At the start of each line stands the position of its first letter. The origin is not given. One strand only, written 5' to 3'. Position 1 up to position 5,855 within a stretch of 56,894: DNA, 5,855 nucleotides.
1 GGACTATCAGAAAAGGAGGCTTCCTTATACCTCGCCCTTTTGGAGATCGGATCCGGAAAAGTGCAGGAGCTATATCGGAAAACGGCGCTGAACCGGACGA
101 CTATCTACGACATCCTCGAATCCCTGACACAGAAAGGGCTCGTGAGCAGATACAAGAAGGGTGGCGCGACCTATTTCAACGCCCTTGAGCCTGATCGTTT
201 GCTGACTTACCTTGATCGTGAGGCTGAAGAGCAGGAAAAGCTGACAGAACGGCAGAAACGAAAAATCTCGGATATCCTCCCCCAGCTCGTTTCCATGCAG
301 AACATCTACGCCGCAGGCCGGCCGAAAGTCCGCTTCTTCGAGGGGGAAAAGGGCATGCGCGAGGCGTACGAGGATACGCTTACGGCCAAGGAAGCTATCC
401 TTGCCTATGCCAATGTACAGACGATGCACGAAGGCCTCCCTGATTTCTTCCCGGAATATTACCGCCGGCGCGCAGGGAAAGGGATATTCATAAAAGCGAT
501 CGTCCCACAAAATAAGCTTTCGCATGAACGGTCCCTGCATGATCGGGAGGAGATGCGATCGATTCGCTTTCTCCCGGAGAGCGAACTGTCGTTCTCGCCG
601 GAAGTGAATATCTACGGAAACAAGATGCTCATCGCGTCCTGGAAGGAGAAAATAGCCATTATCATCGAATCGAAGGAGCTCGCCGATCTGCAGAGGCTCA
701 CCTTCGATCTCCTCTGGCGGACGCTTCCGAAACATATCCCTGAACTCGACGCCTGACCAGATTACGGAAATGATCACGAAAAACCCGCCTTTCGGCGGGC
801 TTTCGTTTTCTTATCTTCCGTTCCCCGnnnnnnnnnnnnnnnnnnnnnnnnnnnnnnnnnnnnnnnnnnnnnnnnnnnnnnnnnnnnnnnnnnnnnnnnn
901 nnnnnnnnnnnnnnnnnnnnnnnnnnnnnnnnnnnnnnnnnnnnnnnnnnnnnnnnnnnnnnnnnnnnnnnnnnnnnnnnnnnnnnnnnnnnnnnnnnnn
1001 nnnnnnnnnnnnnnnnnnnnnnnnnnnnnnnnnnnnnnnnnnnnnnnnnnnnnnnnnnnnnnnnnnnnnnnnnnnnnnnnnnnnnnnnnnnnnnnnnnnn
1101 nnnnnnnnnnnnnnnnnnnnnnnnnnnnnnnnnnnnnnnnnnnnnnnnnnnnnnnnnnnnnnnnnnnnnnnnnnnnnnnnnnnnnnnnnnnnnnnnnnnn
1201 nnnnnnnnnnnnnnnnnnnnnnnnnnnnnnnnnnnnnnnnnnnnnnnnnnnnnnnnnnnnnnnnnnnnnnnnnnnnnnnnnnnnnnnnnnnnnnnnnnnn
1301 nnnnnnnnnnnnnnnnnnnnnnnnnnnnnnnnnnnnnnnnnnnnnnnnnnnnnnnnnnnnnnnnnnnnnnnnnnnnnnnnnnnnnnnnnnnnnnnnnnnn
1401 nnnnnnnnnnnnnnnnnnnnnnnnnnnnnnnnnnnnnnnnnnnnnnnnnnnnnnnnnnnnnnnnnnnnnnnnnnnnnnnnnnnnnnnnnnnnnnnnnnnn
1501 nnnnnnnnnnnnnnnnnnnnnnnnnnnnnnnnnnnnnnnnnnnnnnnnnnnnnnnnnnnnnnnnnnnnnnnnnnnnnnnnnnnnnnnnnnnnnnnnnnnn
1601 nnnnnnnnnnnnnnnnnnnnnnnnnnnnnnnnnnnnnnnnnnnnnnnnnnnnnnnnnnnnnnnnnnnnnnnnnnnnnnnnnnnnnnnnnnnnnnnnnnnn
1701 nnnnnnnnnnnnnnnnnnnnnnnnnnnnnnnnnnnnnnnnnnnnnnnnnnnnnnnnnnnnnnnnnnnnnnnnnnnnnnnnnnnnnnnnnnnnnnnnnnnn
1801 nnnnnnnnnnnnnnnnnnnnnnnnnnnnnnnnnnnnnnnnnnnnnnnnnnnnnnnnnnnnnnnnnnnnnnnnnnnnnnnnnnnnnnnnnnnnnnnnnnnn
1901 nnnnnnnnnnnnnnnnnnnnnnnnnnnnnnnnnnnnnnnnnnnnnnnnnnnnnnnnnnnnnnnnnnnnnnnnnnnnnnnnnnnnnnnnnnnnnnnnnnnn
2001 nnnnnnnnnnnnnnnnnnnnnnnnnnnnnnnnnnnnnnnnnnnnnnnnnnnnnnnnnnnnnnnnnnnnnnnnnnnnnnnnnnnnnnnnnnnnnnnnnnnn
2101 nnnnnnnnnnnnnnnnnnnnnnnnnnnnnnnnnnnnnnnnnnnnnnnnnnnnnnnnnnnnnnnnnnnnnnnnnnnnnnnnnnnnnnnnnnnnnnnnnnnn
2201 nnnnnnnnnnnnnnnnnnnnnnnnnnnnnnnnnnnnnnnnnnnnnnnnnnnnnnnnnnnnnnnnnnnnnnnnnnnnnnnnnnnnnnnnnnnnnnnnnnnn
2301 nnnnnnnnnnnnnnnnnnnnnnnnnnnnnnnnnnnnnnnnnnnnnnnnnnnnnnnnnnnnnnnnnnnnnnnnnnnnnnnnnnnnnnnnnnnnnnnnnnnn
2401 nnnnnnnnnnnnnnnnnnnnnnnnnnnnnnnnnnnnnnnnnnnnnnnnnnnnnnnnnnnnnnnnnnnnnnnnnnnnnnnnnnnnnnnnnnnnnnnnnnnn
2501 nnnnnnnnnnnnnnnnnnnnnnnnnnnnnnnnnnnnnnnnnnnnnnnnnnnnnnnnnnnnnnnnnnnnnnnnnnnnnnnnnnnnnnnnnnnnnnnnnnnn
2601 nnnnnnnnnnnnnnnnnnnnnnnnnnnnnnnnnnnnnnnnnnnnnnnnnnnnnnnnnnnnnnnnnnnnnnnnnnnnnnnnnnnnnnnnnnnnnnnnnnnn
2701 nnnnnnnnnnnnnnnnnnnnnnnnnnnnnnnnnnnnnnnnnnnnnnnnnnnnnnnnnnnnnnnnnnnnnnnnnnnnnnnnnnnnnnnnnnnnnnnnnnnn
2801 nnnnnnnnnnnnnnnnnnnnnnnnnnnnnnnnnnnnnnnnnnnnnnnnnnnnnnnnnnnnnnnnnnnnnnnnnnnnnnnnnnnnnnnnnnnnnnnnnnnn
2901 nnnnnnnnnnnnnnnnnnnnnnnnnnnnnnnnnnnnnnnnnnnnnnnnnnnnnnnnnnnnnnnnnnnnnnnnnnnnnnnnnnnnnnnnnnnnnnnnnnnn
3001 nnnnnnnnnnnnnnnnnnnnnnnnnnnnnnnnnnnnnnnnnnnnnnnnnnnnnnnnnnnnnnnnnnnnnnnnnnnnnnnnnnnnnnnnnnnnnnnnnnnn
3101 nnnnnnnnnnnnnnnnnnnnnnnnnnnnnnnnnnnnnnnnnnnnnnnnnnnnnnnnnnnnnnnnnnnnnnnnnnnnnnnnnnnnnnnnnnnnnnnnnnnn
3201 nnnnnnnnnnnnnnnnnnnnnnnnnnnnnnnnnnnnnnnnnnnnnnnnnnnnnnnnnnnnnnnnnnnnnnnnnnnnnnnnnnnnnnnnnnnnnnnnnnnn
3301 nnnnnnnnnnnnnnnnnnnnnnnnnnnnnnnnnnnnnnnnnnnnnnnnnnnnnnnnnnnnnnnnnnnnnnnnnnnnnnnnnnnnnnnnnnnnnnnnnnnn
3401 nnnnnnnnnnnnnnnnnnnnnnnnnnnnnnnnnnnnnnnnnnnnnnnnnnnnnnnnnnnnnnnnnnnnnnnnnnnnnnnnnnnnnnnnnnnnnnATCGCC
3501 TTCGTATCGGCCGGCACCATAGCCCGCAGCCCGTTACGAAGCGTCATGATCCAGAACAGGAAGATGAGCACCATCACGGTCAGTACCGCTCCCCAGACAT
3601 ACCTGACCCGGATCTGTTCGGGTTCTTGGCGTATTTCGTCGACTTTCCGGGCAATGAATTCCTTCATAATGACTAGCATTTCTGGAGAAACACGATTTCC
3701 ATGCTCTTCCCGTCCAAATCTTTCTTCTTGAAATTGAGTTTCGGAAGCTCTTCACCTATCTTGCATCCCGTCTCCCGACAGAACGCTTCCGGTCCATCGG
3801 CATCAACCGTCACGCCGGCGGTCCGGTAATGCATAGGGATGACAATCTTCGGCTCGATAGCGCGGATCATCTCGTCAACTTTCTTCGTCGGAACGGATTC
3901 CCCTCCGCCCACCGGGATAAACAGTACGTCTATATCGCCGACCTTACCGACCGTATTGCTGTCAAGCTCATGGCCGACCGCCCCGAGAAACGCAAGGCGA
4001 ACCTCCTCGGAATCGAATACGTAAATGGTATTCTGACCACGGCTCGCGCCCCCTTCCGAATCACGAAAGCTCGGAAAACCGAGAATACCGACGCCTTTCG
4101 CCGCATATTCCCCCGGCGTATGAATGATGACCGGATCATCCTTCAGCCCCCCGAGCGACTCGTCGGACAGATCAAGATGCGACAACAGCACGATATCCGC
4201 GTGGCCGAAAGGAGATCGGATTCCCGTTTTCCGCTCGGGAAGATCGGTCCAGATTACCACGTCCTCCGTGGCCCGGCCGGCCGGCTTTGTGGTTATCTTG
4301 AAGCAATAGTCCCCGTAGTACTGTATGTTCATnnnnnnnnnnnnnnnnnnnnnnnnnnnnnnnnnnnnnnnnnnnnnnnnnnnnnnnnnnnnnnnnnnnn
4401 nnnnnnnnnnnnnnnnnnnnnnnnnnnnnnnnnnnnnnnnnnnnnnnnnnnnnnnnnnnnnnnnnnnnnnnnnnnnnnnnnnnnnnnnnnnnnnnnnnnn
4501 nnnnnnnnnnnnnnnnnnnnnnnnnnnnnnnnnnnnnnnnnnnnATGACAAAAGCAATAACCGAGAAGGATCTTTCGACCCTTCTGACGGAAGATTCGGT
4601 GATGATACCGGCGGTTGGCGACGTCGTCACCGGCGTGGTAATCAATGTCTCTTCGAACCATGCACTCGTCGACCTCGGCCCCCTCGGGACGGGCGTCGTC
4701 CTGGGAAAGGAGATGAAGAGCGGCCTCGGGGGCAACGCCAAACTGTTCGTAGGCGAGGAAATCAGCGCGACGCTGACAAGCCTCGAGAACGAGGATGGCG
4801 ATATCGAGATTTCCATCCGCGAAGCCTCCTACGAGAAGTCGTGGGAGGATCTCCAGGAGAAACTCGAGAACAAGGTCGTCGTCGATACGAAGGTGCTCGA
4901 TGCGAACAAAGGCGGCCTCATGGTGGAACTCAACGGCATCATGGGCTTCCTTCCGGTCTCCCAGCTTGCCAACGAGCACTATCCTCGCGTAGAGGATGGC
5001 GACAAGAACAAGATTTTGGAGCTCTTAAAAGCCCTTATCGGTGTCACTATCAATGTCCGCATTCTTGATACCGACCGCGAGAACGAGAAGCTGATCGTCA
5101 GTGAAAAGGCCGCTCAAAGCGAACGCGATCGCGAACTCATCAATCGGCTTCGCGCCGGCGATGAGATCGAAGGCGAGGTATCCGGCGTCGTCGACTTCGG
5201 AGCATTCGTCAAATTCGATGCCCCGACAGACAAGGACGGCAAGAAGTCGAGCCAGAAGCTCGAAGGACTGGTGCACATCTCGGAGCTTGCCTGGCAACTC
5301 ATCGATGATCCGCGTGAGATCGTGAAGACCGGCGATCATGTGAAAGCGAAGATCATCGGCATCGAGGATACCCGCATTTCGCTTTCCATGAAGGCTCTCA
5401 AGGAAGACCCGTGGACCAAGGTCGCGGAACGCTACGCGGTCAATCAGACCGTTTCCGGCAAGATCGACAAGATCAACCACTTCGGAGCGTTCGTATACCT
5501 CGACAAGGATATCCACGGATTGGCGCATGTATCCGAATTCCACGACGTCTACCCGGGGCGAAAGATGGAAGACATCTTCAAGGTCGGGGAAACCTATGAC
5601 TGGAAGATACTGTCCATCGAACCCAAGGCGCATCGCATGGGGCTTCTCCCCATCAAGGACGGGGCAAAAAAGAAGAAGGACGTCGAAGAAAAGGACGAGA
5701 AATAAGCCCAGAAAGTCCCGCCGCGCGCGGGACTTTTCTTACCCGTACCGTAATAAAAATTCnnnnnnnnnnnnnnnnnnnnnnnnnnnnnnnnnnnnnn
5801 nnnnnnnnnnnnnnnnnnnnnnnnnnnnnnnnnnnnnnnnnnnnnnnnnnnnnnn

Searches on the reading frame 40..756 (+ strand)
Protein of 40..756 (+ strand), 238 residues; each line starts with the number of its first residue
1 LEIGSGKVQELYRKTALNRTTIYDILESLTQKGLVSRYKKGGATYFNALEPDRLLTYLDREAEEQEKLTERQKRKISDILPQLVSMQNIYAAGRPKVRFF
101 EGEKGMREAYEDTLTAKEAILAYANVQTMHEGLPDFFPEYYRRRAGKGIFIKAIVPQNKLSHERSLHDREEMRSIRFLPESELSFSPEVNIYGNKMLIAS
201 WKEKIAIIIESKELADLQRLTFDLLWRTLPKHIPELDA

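Call 11: search_protein_families(library=pfam, proteins=[window:40-756:+])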
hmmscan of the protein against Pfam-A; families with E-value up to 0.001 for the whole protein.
window:40-756:+ (238 aa): 2 families
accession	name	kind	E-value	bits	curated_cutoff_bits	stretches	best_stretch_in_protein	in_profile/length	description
PF01978.25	TrmB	-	2.5e-08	34.1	25.6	1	4-51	21-67/68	Sugar-specific transcriptional regulator TrmB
PF03965.22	Penicillinase_R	-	7.4e-05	23.5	22.6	1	7-49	22-65/115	Penicillinase repressor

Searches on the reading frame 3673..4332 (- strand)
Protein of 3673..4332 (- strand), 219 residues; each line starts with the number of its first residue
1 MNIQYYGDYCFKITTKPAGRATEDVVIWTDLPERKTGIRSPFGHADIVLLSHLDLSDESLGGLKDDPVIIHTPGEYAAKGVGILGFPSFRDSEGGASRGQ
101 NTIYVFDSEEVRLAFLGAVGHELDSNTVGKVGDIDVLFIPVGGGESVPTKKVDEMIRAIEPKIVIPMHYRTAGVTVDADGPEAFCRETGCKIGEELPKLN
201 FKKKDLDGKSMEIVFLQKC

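Call 11: search_protein_families(library=pfam, proteins=[window:3673-4332:-])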
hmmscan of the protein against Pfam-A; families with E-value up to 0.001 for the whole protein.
window:3673-4332:- (219 aa): 1 family
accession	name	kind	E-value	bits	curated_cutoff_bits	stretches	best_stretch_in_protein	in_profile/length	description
PF13483.12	Lactamase_B_3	-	3.1e-32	112.2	24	1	3-168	2-160/160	Beta-lactamase superfamily domain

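Call 18: find_encoding_contigs(protein=window:3673-4332:-, flank=10000, max_places=4)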
Protein window:3673-4332:- (219 aa): 16 contigs read that carry it; 4 places shown.
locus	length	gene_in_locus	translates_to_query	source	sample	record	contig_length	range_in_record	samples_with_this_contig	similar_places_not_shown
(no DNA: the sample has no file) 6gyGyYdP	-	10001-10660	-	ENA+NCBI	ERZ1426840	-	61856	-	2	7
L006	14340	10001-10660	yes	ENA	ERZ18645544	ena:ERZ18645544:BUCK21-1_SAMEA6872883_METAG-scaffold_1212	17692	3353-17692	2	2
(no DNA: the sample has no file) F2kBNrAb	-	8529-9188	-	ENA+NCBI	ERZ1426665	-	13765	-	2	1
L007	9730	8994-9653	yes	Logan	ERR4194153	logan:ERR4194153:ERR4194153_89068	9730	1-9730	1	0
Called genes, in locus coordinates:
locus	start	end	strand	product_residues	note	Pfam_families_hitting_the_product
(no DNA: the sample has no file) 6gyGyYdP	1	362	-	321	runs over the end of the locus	PF01368:DHH, PF02272:DHHA1 (weak)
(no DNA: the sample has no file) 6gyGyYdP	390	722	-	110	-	PF02033:RBFA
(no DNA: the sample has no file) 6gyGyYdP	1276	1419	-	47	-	-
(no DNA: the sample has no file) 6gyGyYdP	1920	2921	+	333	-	PF18884:TSP3_bac (weak)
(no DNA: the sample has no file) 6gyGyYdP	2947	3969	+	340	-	-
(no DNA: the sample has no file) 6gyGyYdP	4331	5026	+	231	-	-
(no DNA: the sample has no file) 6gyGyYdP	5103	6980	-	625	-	PF06480:FtsH_ext (weak), PF06068:TIP49 (faint), PF00004:AAA, PF07728:AAA_5 (faint), PF17862:AAA_lid_3, PF01434:Peptidase_M41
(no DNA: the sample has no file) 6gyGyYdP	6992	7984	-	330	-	PF01171:ATP_bind_3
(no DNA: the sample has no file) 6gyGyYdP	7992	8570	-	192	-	PF00625:Guanylate_kin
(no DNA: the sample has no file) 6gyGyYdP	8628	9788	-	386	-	PF00575:S1 (weak), PF21710:Spt6_S1 (faint), PF00575:S1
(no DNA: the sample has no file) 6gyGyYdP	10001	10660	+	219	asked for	PF13483:Lactamase_B_3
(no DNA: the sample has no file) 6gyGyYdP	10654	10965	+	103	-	-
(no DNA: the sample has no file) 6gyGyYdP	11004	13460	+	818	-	PF00521:DNA_topoisoIV, PF03989:DNA_gyraseA_C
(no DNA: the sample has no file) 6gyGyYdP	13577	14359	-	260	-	PF01978:TrmB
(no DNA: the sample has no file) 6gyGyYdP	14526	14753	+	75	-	-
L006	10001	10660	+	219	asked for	PF13483:Lactamase_B_3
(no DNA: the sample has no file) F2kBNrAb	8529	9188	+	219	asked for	PF13483:Lactamase_B_3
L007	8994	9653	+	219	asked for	PF13483:Lactamase_B_3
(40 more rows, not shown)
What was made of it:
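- Tried and rejected: Walking 10 kb to the left gave TrmB, S15, NYN and PNPase (call 18).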

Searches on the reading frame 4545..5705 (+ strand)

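Call 11: search_protein_families(library=pfam, proteins=[window:4545-5705:+])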
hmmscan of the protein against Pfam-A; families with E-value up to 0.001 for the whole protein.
window:4545-5705:+ (386 aa): 4 families
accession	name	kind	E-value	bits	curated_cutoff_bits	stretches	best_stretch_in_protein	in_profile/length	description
PF00575.29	S1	-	2.3e-41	140.5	22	4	298-365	3-69/74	S1 RNA binding domain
PF21710.3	Spt6_S1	-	2.4e-07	31.4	27.5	0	301-361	18-78/91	Spt6, S1/OB domain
PF23459.1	S1_RRP5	-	0.0001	23.2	27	0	301-359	5-62/72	RRP5 S1 domain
PF21543.3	CvfB_2nd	-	0.00028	21.2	27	0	262-283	53-75/76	Virulence regulatory factor CvfB, second domain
